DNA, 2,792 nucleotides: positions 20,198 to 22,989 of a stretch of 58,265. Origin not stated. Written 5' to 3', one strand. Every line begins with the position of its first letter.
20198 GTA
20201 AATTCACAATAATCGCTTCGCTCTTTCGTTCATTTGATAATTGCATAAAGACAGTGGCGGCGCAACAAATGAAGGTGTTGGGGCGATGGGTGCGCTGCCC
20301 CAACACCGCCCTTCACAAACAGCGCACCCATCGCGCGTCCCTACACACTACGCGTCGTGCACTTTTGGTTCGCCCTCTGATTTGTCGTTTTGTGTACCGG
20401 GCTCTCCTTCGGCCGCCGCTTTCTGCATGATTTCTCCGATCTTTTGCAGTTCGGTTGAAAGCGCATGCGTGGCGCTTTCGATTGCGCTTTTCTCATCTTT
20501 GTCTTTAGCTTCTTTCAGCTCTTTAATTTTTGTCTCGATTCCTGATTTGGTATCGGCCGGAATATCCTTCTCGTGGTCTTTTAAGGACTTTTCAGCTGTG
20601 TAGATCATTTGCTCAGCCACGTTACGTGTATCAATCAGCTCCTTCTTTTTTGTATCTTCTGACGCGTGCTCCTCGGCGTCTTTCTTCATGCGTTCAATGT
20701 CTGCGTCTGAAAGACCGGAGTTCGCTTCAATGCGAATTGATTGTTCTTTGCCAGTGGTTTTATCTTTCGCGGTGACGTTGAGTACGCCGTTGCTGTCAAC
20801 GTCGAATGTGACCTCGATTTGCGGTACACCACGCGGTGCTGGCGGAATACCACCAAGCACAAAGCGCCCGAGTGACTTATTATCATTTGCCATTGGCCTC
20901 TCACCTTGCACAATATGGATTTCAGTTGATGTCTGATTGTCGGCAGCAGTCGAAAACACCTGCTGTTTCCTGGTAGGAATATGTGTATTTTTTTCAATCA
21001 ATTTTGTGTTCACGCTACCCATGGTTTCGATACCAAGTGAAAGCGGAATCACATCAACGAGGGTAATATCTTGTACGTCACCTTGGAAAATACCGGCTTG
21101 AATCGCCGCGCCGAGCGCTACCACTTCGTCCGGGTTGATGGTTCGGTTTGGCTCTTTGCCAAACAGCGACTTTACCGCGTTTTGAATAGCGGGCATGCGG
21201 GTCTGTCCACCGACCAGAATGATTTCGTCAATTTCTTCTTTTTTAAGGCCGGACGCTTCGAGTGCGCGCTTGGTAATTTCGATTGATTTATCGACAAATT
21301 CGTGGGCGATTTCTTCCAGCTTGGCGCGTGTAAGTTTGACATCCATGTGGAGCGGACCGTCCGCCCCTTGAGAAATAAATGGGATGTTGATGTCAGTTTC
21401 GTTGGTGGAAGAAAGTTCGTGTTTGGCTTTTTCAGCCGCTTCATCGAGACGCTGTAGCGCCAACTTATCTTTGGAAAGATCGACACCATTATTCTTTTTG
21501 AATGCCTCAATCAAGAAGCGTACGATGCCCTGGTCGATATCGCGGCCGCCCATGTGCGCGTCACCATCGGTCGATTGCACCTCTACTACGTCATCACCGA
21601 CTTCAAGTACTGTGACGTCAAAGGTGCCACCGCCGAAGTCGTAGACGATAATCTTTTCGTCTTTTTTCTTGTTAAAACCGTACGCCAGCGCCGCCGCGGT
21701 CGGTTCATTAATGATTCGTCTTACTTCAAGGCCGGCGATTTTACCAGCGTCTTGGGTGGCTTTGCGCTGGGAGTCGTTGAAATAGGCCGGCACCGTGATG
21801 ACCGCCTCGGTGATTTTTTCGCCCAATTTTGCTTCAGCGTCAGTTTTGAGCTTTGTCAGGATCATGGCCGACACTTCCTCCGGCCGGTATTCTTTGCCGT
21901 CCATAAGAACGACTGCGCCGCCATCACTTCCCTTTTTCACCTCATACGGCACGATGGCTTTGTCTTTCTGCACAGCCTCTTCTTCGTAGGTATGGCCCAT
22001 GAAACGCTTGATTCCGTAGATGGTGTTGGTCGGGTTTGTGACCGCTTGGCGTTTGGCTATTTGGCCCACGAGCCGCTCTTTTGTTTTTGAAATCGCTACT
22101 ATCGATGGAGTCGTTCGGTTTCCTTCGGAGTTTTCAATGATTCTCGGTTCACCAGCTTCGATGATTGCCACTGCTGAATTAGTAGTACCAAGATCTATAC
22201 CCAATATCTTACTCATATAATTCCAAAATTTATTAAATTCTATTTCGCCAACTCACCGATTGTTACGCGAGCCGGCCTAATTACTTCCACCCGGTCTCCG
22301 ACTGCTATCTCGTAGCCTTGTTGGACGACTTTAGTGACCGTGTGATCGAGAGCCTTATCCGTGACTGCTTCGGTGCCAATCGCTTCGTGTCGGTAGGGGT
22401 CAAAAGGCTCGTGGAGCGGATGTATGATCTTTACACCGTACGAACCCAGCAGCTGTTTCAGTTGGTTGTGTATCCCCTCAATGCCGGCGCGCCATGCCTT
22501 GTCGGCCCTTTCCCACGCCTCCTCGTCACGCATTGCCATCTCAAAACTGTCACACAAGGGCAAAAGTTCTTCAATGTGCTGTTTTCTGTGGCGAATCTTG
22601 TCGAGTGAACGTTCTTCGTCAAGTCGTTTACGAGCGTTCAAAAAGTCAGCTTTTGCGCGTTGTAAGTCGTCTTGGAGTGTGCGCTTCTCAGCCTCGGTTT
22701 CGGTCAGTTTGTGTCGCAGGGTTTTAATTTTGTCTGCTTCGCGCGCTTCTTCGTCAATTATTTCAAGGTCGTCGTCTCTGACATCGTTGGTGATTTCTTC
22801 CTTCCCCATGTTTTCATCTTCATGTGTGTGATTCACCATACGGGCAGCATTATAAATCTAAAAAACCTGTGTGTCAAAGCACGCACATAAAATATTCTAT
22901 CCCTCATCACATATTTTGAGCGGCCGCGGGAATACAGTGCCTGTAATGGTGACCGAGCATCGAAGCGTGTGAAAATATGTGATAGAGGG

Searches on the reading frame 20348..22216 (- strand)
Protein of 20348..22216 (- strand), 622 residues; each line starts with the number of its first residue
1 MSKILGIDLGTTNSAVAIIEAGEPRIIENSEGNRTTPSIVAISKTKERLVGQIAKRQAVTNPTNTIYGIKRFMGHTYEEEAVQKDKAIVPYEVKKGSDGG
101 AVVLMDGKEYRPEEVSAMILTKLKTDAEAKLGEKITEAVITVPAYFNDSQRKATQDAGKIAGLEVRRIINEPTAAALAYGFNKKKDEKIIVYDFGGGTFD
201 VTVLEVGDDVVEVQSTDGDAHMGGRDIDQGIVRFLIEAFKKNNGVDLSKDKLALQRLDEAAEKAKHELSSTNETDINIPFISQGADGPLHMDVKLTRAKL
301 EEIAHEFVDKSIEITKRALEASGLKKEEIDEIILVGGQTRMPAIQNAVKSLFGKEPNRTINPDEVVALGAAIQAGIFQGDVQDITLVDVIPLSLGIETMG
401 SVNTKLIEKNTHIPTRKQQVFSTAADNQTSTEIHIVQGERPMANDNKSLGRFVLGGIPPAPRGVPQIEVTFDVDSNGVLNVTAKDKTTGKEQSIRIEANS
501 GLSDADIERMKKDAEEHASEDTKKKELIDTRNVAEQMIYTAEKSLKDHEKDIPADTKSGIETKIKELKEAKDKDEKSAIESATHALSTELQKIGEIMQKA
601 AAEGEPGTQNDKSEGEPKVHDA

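Call 13: search_protein_families(library=pfam, proteins=[window:20348-22216:-])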
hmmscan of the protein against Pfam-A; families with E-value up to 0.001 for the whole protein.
window:20348-22216:- (622 aa): 3 families
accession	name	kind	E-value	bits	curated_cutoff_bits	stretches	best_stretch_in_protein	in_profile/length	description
PF00012.26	HSP70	-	1.2e-245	816.8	20.6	1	4-598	1-598/599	Hsp70 protein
PF06723.19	MreB_Mbl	-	6.2e-17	61.9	27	1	120-372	78-317/327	MreB/Mbl protein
PF02782.22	FGGY_C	-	0.00082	19.6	27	0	317-375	140-195/198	FGGY family of carbohydrate kinases, C-terminal domain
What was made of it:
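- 20348..22216 (-): dnaK (622 aa), the gene upstream of copies C and B. Pfam HSP70, 816.8 bits (call 13)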

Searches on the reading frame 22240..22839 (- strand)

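Call 13: search_protein_families(library=pfam, proteins=[window:22240-22839:-])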
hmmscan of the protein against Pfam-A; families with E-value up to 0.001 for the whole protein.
window:22240-22839:- (199 aa): 1 family
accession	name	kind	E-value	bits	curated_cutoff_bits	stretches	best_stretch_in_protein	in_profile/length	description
PF01025.24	GrpE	-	2.3e-36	125.4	25.8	1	30-195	5-164/165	GrpE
